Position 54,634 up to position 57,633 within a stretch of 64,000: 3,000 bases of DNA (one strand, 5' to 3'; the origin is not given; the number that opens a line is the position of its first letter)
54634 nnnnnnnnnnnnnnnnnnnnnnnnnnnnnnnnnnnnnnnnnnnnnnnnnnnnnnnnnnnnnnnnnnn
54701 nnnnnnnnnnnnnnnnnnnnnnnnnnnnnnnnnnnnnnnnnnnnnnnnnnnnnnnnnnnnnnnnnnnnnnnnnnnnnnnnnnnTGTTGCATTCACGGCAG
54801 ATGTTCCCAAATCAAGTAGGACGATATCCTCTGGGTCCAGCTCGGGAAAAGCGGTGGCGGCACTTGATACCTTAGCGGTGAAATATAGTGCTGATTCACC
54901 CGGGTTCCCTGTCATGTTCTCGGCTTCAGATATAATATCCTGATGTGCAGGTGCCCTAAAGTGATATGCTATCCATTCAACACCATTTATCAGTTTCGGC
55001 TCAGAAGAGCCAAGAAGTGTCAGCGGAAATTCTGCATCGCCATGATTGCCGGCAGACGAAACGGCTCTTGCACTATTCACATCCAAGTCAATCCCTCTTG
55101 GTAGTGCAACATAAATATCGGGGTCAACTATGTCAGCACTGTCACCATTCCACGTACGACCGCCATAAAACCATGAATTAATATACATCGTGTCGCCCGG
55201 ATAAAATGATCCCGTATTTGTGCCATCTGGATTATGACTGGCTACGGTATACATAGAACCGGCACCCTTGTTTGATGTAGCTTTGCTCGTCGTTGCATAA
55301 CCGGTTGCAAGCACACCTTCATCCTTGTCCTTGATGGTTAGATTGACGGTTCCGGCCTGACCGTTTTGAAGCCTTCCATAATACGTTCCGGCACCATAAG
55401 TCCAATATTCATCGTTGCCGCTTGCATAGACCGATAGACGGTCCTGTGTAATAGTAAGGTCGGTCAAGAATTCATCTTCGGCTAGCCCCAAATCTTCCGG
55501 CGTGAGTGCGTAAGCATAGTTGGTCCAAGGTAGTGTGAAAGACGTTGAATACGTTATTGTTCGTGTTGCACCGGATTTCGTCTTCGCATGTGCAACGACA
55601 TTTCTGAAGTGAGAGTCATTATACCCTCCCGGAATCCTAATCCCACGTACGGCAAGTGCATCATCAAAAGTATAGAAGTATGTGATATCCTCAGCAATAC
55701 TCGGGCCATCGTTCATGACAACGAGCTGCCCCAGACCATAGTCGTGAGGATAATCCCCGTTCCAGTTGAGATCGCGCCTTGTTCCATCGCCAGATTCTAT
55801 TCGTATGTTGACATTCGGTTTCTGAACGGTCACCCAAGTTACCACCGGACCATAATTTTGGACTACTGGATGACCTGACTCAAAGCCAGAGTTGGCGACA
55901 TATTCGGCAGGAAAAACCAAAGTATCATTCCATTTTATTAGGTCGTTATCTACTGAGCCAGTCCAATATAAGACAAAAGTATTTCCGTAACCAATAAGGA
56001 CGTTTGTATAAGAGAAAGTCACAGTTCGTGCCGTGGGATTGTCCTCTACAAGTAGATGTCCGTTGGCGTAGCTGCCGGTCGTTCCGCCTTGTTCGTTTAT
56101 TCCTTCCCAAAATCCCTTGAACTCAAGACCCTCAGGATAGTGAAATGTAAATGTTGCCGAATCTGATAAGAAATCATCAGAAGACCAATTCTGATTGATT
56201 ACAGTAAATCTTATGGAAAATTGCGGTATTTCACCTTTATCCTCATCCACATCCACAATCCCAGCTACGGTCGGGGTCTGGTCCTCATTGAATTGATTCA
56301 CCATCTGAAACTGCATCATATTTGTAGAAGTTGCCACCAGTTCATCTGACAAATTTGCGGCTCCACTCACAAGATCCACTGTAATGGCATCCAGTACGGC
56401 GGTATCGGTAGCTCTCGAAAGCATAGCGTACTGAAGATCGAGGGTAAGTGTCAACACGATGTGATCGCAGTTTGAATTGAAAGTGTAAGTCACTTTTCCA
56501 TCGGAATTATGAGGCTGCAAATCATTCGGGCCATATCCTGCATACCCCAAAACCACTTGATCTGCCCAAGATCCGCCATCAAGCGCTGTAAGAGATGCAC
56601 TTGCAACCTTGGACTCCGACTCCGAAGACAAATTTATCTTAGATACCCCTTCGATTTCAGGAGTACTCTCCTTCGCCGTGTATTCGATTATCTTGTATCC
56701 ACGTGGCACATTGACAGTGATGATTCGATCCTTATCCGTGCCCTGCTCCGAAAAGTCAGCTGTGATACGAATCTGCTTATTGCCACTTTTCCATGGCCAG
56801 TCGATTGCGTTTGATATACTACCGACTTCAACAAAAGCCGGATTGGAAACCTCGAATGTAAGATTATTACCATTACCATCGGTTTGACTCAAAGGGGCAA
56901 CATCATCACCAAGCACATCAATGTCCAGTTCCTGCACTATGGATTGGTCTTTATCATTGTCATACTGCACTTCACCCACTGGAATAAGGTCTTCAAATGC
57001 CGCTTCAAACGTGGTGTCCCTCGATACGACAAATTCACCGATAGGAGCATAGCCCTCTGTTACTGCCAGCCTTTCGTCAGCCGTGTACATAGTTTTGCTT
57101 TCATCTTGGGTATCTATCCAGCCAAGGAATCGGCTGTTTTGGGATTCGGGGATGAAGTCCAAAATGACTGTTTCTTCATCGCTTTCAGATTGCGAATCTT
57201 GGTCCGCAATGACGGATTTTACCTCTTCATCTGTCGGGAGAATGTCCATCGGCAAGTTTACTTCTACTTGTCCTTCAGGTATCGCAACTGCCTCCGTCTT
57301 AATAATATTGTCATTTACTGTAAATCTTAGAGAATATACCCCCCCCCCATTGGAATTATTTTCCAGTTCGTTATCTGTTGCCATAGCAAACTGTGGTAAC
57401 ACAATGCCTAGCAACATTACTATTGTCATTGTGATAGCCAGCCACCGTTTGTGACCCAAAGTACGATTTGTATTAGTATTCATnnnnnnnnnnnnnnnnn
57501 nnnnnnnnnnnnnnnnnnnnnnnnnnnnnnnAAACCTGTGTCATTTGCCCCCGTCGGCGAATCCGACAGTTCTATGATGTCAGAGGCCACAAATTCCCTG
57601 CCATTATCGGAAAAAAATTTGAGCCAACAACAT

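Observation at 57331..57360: Paralog B carries the same G10 tract at the same position but in frame, owing to a compensating TA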

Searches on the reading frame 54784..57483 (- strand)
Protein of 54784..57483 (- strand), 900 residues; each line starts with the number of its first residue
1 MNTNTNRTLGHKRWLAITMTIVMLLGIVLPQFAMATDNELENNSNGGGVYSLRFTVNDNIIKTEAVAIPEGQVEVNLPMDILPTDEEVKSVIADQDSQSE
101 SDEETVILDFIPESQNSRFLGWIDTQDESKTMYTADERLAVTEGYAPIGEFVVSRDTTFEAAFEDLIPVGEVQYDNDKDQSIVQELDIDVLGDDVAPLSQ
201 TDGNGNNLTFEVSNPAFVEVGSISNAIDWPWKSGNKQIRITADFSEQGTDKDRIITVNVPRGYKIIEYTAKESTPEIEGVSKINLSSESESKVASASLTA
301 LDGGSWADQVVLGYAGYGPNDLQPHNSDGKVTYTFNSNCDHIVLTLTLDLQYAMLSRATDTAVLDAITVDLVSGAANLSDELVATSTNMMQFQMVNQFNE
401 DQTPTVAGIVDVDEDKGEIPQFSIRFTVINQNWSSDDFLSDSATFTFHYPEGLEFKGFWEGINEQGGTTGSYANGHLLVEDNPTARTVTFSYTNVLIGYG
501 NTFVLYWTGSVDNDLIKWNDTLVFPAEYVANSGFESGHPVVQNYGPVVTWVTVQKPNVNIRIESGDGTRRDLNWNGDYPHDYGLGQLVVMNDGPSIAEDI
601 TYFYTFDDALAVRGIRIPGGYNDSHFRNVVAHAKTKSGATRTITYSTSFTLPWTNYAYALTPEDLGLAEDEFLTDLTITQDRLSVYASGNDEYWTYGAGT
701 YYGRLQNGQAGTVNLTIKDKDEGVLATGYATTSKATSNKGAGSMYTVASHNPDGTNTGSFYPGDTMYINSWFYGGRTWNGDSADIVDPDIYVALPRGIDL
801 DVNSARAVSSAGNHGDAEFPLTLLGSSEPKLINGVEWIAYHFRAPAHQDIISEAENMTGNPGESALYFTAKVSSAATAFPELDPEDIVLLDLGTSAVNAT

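Call 14: find_homologous_proteins(query=window:54784-57483:-, max_evalue=1e-10)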
Query window:54784-57483:-: 8000 candidates shared short words with the query, none scored E <= 1e-10.

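Call 53: search_protein_representatives(alignment_id=A4)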
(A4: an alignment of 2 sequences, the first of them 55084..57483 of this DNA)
Query: 2 sequences, 904 profile positions. Proteins with E-value up to 0.001 (for the whole library): 71; up to 1e-10: 65; up to 1e-30: 44. The best 71 are listed.
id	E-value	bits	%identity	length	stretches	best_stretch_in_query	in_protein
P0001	0.0e+00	1488.1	-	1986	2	194-904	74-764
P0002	3.7e-186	637.7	-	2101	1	59-902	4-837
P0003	2.1e-184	631.9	-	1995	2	93-902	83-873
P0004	1.2e-179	616.1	-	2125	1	216-901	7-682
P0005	1.5e-175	602.6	-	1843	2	196-902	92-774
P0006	4.9e-161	554.6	-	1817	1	195-901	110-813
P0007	1.3e-153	530.0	-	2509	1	195-902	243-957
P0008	6.1e-145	501.3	-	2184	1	200-902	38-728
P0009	6.2e-143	494.7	-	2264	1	195-902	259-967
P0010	1.9e-141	489.8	-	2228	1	177-902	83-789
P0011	5.1e-139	481.7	-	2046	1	187-882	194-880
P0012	1.8e-136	473.3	-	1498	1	198-902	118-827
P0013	4.5e-136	471.9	-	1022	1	188-901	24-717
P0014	2.7e-135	469.4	-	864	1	203-902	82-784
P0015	1.2e-129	450.7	-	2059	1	202-901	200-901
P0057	5.5e-18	81.2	-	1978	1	57-171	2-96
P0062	1.0e-14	70.4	-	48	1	1-48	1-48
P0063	1.6e-14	69.7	-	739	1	8-198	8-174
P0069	1.0e-05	40.6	-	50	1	1-49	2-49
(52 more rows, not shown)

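Call 55: find_encoding_contigs(protein=P0003, flank=3000, max_places=10)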
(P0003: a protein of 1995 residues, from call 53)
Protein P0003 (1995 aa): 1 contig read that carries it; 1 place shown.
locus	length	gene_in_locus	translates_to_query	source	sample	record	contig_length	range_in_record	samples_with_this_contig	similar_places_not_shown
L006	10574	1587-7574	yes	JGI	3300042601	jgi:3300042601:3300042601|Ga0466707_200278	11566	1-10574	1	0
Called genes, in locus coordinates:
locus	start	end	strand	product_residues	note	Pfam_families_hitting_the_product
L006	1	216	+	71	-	?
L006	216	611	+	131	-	-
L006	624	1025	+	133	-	PF00543:P-II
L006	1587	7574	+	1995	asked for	PF09479:Flg_new, PF18998:Flg_new_2 (weak), PF09479:Flg_new, PF18998:Flg_new_2 (weak)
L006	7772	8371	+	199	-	PF13338:AbiEi_4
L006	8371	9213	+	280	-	PF08843:AbiEii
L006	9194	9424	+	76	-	-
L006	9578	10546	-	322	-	PF08843:AbiEii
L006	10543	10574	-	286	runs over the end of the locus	PF09407:AbiEi_1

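Call 56: find_encoding_contigs(protein=P0062, flank=3000, max_places=10)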
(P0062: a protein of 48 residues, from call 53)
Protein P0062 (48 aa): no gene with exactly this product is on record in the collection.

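Call 58: find_encoding_contigs(protein=P0002, flank=3000, max_places=10)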
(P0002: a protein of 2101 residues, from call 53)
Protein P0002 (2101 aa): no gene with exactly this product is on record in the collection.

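Call 59: find_encoding_contigs(protein=P0057, flank=3000, max_places=10)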
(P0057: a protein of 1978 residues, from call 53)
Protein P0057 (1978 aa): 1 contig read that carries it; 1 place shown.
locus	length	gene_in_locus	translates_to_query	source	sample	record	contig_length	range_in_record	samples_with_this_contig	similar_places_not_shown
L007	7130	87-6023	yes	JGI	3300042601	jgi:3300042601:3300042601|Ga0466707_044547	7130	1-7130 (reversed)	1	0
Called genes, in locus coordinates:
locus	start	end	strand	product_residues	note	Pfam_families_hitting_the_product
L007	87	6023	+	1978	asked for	PF13306:LRR_5, PF13855:LRR_8 (faint), PF13306:LRR_5, PF09479:Flg_new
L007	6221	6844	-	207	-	PF12686:DUF3800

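Call 62: list_cluster_members(proteins=[P0001, P0002, P0003, P0005, P0004, P0057, P0062, P0069, P0063])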
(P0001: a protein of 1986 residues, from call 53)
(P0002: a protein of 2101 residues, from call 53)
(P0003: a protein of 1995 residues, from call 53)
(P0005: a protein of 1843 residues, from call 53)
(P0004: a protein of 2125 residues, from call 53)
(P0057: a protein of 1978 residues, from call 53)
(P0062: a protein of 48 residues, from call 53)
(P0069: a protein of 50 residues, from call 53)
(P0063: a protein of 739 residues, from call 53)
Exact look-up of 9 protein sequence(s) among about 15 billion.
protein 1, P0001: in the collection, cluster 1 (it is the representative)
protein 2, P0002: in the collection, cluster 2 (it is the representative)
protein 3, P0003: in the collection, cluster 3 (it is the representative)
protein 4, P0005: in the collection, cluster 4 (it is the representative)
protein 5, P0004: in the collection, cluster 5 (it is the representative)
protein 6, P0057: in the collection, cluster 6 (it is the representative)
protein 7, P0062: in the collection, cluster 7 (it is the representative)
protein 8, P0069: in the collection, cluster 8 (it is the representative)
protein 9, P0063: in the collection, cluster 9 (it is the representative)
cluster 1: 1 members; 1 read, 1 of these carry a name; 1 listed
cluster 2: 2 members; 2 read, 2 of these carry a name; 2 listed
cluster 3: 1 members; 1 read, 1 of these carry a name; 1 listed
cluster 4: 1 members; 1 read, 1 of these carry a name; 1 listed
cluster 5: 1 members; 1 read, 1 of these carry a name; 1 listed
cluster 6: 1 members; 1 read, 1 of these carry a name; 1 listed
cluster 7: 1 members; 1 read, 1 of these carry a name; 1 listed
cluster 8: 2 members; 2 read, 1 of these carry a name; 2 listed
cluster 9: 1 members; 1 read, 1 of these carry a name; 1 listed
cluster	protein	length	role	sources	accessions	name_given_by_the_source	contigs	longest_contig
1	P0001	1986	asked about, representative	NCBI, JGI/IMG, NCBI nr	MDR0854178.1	MAG: InlB B-repeat-containing protein [Clostridiales Family XIII bacterium] | uncharacterized repeat protein (TIGR02543 family) | InlB B-repeat-containing protein [Clostridiales Family XIII bacterium]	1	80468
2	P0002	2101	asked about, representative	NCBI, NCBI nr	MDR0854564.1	MAG: InlB B-repeat-containing protein [Clostridiales Family XIII bacterium] | InlB B-repeat-containing protein [Clostridiales Family XIII bacterium]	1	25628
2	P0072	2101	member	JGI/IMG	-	uncharacterized repeat protein (TIGR02543 family)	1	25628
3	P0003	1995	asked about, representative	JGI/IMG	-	uncharacterized repeat protein (TIGR02543 family)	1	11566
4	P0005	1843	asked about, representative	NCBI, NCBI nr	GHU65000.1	hypothetical protein AGMMS49983_11960 [Clostridia bacterium]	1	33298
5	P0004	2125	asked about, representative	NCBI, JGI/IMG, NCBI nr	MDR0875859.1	MAG: InlB B-repeat-containing protein [Clostridiales Family XIII bacterium] | uncharacterized repeat protein (TIGR02543 family) | InlB B-repeat-containing protein [Clostridiales Family XIII bacterium]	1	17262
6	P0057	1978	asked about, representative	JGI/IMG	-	uncharacterized repeat protein (TIGR02543 family)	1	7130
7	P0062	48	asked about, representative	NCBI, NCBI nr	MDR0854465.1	MAG: hypothetical protein LBN34_08870 [Clostridiales Family XIII bacterium] | hypothetical protein [Clostridiales Family XIII bacterium]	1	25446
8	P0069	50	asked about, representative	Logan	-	-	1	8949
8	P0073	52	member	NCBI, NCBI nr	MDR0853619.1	MAG: hypothetical protein LBN34_04565 [Clostridiales Family XIII bacterium] | hypothetical protein [Clostridiales Family XIII bacterium]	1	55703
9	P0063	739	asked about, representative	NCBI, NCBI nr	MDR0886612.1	MAG: InlB B-repeat-containing protein, partial [Clostridiales Family XIII bacterium] | InlB B-repeat-containing protein [Clostridiales Family XIII bacterium]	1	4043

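Call 63: find_encoding_contigs(protein=P0073, flank=8000, max_places=5)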
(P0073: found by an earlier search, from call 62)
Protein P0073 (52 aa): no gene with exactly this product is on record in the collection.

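Call 64: find_encoding_contigs(protein=P0072, flank=3000, max_places=5)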
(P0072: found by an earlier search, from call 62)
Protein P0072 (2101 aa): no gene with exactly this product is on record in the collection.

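Call 65: find_encoding_contigs(protein=P0069, flank=9000, max_places=5)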
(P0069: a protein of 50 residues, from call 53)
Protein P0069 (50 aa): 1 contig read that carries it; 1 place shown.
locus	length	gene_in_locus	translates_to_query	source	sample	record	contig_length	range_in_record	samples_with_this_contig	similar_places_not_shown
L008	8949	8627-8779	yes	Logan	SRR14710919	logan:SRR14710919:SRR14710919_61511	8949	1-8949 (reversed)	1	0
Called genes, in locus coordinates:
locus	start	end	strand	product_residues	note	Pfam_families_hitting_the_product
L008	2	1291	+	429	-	?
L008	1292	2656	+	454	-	PF00815:Histidinol_dh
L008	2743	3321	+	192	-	PF00475:IGPD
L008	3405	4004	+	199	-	PF00117:GATase, PF07685:GATase_3 (weak), PF01174:SNO (faint)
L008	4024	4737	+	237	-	PF00977:His_biosynth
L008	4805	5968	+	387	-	PF04542:Sigma70_r2, PF04545:Sigma70_r4, PF08281:Sigma70_r4_2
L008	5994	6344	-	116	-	PF05534:HicB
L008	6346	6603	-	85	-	PF07927:HicA_toxin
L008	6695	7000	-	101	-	PF01381:HTH_3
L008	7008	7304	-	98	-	PF05015:HigB-like_toxin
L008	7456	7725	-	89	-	PF13744:HTH_37, PF13560:HTH_31, PF01381:HTH_3, PF12844:HTH_19, PF13443:HTH_26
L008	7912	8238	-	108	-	PF13744:HTH_37, PF13560:HTH_31 (weak), PF01381:HTH_3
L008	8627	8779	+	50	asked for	-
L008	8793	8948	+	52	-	?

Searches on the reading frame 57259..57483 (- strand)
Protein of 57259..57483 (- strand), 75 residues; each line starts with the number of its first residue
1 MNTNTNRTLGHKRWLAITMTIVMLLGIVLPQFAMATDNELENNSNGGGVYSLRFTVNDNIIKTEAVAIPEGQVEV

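Call 70: find_homologous_proteins(query=A5, max_evalue=0.01)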
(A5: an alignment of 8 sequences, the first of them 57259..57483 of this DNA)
Query A5 (8 sequences) (75 aa, profile of the alignment): 8 proteins with E <= 0.01 among 177 candidates.
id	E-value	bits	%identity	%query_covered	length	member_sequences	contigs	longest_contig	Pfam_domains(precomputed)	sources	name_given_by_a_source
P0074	1.8e-19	87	46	55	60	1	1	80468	-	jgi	jgi:hypothetical protein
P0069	2.2e-19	87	59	65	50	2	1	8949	-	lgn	-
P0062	2.3e-17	80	77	64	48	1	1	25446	-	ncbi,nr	ncbi:MAG: hypothetical protein LBN34_08870 [Clostridiales Family XIII bacterium]|nr:hypothetical pro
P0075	2.6e-14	70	34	59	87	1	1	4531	-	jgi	jgi:hypothetical protein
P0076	2.6e-13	67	58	65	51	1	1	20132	-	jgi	jgi:hypothetical protein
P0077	1.3e-12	65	32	63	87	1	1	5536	-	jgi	jgi:hypothetical protein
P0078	1.8e-12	64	34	51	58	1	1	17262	-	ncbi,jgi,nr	ncbi:MAG: hypothetical protein LBN12_06580 [Clostridiales Family XIII bacterium]|jgi:hypothetical pr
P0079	1.1e-9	56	33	60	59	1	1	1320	-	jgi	jgi:hypothetical protein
